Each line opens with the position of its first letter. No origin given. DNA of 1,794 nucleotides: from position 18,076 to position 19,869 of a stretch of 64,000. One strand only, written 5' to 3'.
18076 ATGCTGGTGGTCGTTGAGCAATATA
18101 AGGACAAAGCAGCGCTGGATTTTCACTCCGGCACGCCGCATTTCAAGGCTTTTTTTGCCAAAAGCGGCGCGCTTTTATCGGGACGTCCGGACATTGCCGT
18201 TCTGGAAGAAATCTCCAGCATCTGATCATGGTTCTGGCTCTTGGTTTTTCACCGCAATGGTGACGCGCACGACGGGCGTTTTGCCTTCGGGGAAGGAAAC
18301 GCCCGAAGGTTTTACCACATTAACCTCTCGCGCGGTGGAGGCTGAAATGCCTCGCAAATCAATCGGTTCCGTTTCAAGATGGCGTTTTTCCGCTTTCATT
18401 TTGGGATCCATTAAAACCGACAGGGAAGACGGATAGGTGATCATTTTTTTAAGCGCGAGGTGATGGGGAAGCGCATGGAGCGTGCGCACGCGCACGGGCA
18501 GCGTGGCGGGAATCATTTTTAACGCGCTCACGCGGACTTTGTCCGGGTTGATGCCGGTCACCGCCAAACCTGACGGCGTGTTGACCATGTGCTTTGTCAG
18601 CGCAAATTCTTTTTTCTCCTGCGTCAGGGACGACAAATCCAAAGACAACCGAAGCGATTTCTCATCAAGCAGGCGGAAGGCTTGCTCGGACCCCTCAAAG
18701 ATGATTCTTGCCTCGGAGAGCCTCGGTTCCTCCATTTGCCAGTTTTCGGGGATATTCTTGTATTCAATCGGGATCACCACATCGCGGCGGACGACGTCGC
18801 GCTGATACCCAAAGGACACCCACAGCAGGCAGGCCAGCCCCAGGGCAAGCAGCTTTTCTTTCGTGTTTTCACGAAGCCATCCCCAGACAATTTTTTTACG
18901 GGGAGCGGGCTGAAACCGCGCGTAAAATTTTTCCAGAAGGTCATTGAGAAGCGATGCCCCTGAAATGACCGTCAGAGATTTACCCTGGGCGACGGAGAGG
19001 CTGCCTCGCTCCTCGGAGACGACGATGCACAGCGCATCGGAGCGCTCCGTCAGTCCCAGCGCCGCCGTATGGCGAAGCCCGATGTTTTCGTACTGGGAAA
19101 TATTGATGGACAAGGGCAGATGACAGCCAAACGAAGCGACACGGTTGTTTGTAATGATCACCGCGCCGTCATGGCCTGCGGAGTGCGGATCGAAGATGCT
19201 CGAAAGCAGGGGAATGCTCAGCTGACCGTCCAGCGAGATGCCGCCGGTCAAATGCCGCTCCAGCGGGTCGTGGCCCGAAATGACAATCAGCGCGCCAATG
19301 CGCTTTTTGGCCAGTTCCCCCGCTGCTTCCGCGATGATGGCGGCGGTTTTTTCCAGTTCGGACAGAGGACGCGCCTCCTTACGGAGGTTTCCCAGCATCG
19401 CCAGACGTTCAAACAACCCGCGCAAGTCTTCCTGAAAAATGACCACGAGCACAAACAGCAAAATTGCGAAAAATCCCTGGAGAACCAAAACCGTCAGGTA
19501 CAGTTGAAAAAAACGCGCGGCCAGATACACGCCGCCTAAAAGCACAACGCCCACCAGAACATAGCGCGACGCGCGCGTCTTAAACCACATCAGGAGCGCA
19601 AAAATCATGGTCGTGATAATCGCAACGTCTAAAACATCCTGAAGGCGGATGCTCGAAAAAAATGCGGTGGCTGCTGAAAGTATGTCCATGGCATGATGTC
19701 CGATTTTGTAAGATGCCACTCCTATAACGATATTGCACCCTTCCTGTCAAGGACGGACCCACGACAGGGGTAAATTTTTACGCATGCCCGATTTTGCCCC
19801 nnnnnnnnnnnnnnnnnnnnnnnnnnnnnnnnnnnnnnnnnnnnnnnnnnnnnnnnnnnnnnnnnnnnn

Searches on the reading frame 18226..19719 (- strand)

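Call 26: search_protein_families(library=pfam, proteins=[window:18226-19719:-], max_evalue=0.00001)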
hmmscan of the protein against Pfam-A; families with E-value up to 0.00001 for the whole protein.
window:18226-19719:- (497 aa): 3 families
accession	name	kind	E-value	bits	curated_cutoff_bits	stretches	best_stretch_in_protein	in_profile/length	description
PF02457.21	DAC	-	3.5e-35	120.6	27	1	131-247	2-117/119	DisA bacterial checkpoint controller nucleotide-binding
PF19293.4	CdaA_N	-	3.4e-06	27.6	23.8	1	22-99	3-81/81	CdaA N-terminal transmembrane domain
PF07949.17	YbbR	-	7e-06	26.7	22.3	0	408-488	2-81/81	YbbR-like protein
